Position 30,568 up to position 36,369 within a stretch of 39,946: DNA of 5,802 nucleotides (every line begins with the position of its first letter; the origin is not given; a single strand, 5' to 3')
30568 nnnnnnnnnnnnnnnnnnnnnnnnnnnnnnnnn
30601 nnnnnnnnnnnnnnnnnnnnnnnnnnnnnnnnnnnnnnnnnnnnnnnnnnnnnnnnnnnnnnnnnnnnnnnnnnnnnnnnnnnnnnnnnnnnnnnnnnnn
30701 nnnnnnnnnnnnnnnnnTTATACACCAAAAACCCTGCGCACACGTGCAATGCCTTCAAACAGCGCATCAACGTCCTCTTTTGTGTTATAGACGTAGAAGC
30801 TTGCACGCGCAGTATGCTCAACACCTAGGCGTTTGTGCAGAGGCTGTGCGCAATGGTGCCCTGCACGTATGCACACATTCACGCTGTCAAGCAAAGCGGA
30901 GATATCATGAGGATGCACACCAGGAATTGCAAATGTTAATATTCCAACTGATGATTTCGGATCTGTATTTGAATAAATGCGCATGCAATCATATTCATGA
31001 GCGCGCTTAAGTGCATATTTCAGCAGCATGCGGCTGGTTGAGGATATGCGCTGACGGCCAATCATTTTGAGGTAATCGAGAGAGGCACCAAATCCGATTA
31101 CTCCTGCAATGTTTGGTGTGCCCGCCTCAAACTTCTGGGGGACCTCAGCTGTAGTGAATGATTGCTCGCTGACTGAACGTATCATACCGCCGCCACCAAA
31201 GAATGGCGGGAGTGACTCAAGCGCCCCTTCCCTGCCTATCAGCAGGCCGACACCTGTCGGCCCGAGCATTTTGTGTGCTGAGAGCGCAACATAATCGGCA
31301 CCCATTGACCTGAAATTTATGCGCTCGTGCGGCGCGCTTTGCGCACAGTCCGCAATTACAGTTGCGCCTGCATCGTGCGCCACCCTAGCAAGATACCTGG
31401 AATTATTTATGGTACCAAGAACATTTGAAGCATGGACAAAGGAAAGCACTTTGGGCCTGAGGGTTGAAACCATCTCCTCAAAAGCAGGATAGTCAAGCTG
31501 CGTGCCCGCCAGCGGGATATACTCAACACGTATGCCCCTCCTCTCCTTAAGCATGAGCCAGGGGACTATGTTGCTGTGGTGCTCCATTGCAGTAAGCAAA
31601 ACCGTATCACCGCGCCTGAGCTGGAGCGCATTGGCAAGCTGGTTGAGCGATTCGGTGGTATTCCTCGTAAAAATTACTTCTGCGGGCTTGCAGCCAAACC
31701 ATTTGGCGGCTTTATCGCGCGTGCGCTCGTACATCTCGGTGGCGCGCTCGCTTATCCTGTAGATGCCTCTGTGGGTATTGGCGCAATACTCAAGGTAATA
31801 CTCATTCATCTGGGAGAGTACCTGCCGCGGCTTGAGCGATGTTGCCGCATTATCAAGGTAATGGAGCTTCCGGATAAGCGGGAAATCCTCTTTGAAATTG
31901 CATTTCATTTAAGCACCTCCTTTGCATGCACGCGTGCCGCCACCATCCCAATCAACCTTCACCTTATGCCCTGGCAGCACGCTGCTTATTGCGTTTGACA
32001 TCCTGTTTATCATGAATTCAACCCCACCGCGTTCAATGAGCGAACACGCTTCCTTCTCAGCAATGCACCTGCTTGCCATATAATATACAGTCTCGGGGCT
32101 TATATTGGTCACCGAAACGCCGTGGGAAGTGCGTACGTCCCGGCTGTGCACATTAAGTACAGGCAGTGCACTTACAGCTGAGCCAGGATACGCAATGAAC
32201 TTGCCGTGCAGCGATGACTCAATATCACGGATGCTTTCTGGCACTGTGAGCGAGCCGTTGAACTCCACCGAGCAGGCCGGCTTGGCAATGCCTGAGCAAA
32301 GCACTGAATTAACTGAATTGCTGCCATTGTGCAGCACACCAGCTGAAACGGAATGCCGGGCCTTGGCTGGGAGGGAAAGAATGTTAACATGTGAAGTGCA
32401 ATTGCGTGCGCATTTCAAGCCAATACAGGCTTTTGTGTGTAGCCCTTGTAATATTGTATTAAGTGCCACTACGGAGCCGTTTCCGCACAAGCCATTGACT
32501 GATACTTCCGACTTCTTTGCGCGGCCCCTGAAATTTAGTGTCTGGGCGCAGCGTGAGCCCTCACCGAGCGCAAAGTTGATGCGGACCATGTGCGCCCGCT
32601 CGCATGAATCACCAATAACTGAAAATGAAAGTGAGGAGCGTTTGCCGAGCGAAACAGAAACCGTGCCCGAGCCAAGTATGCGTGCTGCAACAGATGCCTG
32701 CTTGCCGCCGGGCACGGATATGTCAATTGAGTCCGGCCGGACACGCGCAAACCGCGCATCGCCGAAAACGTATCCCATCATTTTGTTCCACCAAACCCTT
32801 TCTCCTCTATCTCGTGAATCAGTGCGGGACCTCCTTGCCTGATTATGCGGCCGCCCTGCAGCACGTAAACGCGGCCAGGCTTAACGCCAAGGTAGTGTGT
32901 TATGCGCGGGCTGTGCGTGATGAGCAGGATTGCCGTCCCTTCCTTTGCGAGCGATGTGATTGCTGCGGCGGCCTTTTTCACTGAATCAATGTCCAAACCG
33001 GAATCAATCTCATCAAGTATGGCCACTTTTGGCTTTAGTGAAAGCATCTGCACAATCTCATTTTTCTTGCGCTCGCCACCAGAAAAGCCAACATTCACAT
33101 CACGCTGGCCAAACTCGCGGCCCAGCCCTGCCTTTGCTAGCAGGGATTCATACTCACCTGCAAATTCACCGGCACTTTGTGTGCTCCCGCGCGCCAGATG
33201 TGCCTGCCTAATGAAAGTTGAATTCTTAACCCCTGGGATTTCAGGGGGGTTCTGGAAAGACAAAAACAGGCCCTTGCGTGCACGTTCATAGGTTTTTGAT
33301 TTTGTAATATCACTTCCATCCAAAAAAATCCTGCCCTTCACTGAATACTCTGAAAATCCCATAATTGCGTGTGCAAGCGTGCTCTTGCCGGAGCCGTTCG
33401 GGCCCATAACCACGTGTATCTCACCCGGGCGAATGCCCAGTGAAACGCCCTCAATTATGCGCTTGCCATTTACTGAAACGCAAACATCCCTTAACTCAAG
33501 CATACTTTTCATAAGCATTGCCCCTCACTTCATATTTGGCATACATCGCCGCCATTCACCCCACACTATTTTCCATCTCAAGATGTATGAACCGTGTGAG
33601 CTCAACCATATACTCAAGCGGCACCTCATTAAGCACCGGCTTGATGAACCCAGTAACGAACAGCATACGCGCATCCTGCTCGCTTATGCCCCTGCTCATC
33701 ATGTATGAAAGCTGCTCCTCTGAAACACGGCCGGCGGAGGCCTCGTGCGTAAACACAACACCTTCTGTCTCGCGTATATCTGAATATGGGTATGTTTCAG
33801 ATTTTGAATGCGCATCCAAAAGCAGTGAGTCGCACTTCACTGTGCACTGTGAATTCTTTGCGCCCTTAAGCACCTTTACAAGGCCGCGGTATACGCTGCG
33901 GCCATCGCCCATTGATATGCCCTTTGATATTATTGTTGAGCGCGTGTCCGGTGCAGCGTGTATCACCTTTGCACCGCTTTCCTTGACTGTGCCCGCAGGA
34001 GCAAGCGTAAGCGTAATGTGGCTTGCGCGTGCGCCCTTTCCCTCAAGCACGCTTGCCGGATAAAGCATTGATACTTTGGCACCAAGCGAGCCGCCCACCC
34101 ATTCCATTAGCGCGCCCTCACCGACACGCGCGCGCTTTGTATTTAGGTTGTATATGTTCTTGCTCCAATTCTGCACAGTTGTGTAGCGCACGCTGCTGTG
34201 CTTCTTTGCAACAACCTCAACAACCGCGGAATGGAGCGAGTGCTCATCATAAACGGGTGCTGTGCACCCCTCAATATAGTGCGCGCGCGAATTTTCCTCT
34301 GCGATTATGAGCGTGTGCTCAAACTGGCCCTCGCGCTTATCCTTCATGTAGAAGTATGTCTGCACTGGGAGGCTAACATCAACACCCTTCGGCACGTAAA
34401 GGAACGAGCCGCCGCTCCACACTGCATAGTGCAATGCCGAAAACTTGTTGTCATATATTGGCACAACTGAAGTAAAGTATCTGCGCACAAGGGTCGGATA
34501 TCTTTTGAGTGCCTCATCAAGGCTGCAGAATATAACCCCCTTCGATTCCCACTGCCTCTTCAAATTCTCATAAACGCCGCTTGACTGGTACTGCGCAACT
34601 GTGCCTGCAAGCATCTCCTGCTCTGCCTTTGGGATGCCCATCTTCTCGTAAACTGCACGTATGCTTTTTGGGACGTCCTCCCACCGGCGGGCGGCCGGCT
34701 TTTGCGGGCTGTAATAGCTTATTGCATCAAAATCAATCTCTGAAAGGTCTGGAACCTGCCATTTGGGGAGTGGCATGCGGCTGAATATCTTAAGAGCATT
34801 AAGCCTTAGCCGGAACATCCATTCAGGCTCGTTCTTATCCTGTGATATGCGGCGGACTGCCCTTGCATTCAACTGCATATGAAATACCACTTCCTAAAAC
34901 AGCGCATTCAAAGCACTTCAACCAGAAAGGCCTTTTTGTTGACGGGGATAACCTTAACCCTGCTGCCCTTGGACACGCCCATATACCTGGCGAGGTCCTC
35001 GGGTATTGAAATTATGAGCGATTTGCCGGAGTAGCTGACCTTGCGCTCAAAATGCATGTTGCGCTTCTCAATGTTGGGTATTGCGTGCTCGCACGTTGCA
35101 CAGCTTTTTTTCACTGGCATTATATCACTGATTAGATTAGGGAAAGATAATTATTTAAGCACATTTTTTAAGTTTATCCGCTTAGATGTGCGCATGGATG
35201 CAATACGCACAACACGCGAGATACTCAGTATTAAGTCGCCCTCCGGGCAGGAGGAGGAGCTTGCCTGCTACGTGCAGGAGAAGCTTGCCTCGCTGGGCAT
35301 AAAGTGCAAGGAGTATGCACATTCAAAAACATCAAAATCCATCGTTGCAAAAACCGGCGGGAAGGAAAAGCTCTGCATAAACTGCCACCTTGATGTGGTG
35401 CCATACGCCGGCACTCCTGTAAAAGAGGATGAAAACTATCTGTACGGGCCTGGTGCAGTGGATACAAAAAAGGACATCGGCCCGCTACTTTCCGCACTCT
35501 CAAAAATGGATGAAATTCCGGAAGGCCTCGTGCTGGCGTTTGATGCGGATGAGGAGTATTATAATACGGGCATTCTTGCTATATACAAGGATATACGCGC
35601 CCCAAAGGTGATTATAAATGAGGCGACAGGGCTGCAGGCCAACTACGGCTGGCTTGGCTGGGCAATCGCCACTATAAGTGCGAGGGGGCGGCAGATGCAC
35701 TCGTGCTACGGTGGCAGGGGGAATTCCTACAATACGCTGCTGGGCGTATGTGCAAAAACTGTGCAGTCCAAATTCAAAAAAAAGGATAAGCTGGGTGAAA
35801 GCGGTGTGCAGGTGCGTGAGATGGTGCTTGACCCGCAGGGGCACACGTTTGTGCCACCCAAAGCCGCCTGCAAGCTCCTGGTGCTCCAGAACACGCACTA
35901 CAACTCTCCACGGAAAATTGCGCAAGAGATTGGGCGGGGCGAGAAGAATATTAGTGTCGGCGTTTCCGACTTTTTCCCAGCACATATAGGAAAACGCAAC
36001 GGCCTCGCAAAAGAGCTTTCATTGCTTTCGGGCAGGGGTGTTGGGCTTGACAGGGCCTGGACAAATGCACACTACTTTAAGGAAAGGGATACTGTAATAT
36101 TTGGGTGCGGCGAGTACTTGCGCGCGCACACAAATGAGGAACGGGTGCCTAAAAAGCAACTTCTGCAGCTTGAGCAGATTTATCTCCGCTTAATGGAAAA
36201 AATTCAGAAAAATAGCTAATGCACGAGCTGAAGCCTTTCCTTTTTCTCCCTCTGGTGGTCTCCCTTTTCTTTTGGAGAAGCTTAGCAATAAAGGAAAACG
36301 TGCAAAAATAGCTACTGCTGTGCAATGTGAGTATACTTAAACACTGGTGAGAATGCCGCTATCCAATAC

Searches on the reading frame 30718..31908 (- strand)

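Call 14: search_protein_families(library=pfam, proteins=[window:30718-31908:-], max_evalue=0.001)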
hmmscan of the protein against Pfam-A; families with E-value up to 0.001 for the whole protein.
window:30718-31908:- (396 aa): 2 families
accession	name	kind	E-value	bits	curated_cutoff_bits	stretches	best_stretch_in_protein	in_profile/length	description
PF00266.25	Aminotran_5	-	7e-125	417.3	21.5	1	16-383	1-371/371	Aminotransferase class-V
PF00155.27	Aminotran_1_2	-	0.00088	19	19.7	0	60-188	44-186/361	Aminotransferase class I and II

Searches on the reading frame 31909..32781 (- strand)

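Call 14: search_protein_families(library=pfam, proteins=[window:31909-32781:-], max_evalue=0.001)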
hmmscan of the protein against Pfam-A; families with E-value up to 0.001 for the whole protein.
window:31909-32781:- (290 aa): 1 family
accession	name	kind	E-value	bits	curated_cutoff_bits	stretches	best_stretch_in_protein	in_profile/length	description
PF01458.23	SUFBD_core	-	5.7e-16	59.1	27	1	93-252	68-231/232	SUF system FeS cluster assembly, SufBD core domain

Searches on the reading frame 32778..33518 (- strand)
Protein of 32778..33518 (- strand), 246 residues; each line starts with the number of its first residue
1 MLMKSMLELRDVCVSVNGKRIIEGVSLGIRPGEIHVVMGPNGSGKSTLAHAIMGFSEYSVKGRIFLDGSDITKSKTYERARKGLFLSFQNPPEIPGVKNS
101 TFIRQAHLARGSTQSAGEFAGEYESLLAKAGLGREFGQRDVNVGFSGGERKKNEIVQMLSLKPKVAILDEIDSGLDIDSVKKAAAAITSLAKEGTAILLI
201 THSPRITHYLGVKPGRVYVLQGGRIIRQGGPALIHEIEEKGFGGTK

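Call 14: search_protein_families(library=pfam, proteins=[window:32778-33518:-], max_evalue=0.001)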
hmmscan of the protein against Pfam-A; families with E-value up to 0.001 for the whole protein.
window:32778-33518:- (246 aa): 6 families
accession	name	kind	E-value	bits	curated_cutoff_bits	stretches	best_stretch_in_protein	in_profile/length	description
PF00005.33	ABC_tran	-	5.6e-23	82.5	25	1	23-170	2-134/137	ABC transporter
PF02463.25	SMC_N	-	2.4e-09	37.4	40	1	33-207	25-202/220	RecF/RecN/SMC N terminal domain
PF13304.12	AAA_21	-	2.6e-08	34.7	27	0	131-206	224-302/304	AAA domain, putative AbiEii toxin, Type IV TA system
PF14606.12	Lipase_GDSL_3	-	0.00014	22.7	27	1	130-213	26-112/178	GDSL-like Lipase/Acylhydrolase family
PF00004.35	AAA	-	0.00015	22.6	21.2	0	37-178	3-73/131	ATPase family associated with various cellular activities (AAA)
PF13555.12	AAA_29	-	0.00053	20.1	27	1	27-53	17-43/61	P-loop containing region of AAA domain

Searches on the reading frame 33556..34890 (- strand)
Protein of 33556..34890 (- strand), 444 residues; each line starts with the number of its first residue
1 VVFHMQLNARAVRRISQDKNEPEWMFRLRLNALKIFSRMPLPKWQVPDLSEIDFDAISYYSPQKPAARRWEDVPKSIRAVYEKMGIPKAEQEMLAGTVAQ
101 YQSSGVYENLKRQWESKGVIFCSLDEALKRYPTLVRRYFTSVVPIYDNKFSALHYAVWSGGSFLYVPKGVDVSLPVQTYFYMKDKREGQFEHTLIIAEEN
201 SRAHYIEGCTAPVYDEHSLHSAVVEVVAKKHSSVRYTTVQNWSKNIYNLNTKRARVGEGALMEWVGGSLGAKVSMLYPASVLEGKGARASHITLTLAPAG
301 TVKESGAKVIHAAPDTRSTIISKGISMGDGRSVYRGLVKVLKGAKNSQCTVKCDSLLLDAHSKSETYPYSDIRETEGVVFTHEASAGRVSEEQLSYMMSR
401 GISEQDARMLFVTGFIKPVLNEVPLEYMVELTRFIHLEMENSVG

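Call 14: search_protein_families(library=pfam, proteins=[window:33556-34890:-], max_evalue=0.001)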
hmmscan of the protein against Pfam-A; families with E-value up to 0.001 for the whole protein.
window:33556-34890:- (444 aa): 2 families
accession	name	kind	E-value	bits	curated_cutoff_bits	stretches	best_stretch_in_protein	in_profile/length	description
PF01458.23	SUFBD_core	-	4.9e-75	252.4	27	1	182-415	3-232/232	SUF system FeS cluster assembly, SufBD core domain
PF19295.5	SufBD_N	-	8.8e-11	42.2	23.5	1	109-177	103-171/172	SufBD protein N-terminal region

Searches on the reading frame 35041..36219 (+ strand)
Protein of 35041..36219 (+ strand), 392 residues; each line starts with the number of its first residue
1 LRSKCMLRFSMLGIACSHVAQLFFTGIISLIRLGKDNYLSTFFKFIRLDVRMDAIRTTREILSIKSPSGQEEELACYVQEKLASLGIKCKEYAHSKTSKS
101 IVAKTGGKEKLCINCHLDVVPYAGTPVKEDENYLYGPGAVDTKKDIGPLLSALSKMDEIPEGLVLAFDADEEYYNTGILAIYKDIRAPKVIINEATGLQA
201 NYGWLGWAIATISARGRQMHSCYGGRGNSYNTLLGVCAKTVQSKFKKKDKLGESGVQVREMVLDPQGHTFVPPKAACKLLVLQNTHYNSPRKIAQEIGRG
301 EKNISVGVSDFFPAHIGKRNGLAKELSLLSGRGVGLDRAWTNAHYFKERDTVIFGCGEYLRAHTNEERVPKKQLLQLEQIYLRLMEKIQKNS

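Call 14: search_protein_families(library=pfam, proteins=[window:35041-36219:+], max_evalue=0.001)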
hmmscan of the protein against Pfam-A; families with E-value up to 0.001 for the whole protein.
window:35041-36219:+ (392 aa): 1 family
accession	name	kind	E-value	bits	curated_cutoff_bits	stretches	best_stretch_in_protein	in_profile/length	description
PF01546.33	Peptidase_M20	-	4.5e-12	46.7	24.6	1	113-387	2-206/206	Peptidase family M20/M25/M40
